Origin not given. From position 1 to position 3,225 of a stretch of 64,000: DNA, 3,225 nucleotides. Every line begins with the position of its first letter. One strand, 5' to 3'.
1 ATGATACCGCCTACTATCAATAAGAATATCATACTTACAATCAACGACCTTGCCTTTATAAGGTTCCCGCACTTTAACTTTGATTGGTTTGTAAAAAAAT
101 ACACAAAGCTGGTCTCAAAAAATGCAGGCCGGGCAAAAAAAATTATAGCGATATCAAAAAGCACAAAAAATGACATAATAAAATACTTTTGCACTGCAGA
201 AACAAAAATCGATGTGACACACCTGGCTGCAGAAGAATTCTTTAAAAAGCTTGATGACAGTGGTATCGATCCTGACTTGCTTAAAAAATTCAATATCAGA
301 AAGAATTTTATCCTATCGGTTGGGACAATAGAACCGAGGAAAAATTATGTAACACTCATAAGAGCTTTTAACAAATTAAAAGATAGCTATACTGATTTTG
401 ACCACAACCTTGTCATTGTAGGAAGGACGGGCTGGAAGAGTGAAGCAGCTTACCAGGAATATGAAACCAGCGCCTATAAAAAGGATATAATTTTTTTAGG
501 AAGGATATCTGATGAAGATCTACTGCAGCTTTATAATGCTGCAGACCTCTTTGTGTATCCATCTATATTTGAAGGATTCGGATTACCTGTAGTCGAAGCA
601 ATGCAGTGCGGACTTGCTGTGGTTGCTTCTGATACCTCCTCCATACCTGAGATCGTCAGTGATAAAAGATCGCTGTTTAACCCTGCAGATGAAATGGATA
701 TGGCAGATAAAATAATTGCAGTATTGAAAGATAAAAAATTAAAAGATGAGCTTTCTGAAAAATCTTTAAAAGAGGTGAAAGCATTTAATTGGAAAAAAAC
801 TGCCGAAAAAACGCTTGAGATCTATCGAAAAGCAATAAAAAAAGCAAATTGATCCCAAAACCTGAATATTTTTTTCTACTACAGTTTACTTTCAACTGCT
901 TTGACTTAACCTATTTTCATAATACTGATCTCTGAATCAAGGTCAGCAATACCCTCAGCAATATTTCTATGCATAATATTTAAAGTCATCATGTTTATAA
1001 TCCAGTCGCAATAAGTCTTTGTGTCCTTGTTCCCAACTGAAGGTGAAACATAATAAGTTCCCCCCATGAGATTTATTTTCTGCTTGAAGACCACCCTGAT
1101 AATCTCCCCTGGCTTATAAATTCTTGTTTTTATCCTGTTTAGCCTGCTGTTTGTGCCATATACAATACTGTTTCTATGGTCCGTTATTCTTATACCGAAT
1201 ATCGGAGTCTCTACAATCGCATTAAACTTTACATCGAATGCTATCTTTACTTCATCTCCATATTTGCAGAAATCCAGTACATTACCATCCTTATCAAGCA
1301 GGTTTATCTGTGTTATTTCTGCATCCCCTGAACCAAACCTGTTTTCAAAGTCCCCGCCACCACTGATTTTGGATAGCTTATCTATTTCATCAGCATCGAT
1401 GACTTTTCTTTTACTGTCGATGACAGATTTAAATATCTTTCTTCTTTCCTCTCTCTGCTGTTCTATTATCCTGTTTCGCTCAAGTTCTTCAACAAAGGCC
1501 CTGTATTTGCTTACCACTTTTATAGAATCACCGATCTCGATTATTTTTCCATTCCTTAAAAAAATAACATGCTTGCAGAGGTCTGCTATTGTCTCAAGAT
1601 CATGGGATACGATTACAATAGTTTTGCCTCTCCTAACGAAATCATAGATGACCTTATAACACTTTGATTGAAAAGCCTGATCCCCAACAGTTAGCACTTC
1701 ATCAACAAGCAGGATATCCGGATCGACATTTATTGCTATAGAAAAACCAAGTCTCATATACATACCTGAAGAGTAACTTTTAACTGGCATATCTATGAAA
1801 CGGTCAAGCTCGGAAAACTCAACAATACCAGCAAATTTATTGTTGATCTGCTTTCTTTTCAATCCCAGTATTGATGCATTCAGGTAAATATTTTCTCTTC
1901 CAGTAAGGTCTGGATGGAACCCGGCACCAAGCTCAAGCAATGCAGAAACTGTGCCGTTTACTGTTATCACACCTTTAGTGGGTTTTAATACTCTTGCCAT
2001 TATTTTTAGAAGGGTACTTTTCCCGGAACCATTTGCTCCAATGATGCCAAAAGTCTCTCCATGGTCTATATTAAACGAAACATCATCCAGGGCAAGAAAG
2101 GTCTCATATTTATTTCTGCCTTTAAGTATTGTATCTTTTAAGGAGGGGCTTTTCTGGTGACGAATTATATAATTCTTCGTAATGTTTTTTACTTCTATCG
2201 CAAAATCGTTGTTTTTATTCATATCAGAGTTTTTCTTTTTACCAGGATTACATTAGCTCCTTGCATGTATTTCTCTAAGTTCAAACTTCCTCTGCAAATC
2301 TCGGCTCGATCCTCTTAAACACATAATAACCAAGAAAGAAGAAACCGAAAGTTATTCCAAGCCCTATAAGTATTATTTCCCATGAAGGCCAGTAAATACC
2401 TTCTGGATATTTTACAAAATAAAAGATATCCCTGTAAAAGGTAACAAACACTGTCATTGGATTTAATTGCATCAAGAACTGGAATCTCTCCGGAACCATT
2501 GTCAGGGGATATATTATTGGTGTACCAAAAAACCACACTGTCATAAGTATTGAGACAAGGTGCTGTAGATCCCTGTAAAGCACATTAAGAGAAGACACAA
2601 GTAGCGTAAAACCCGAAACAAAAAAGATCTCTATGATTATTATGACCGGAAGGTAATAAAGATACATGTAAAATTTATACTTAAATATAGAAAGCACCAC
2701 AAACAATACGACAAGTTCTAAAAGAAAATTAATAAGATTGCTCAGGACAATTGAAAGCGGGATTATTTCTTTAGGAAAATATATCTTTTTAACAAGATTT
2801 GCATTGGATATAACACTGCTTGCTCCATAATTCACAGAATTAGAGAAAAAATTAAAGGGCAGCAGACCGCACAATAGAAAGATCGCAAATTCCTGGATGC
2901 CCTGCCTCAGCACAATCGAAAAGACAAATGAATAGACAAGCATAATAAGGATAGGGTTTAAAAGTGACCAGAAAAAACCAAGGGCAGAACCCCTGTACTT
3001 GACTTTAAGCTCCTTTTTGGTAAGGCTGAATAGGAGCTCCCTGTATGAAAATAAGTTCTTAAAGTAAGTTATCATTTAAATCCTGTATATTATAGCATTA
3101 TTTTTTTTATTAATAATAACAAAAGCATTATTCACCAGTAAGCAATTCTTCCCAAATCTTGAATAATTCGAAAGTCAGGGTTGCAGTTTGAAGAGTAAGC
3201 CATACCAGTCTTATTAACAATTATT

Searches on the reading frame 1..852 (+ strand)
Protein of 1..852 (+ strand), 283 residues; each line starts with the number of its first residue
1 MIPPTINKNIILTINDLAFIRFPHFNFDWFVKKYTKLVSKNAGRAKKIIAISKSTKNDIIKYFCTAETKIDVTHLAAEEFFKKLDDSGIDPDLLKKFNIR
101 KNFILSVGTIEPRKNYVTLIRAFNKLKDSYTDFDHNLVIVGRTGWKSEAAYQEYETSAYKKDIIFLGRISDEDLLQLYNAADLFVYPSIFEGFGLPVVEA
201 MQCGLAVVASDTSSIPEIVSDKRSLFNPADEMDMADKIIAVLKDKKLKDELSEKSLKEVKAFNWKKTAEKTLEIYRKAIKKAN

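Call 42: search_protein_families(library=pfam, proteins=[window:1-852:+], max_evalue=10)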
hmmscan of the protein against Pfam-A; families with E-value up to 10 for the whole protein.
window:1-852:+ (283 aa): 10 families
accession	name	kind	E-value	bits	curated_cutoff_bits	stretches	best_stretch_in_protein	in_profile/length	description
PF00534.26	Glycos_transf_1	-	2.7e-38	131.7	26.4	1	99-255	13-169/172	Glycosyl transferases group 1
PF13692.12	Glyco_trans_1_4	-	2.2e-31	109.5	27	1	103-244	3-142/142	Glycosyl transferases group 1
PF20706.3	GT4-conflict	-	9e-12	45.1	26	1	98-282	194-365/385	Family 4 Glycosyltransferase in conflict systems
PF13524.12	Glyco_trans_1_2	-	2.2e-08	34.6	25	1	133-271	15-142/144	Glycosyl transferase-like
PF13439.12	Glyco_transf_4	-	0.00067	20.2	28.5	1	11-74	100-163/170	Glycosyltransferase Family 4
PF00982.27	Glyco_transf_20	-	0.0043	16.3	32.5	1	153-267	344-466/473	Glycosyltransferase family 20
PF23443.1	DUF7126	-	0.014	16.1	28.7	1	179-225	40-86/102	Family of unknown function (DUF7126)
PF18700.6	Castor1_N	-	0.044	14.1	26.5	1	51-87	25-58/61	Cytosolic arginine sensor for mTORC1 subunit 1 N-terminal domain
PF17736.7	Ig_C17orf99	-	0.081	13.4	26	1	41-76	51-86/95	C17orf99 Ig domain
PF23577.1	LysM_RLK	-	0.23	12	27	0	87-103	18-34/44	LysM domain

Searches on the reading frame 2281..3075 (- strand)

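Call 41: search_protein_families(library=pfam, proteins=[window:2281-3075:-], max_evalue=0.01)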
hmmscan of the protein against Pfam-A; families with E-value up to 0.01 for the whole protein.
window:2281-3075:- (264 aa): 2 families
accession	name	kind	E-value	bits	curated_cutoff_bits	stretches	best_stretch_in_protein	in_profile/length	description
PF01061.29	ABC2_membrane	-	1.8e-20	73.8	26.9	1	14-219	2-211/211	ABC-2 type transporter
PF12698.13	ABC2_membrane_3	-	0.0025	17.4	31.6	1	66-248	162-344/347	ABC-2 family transporter protein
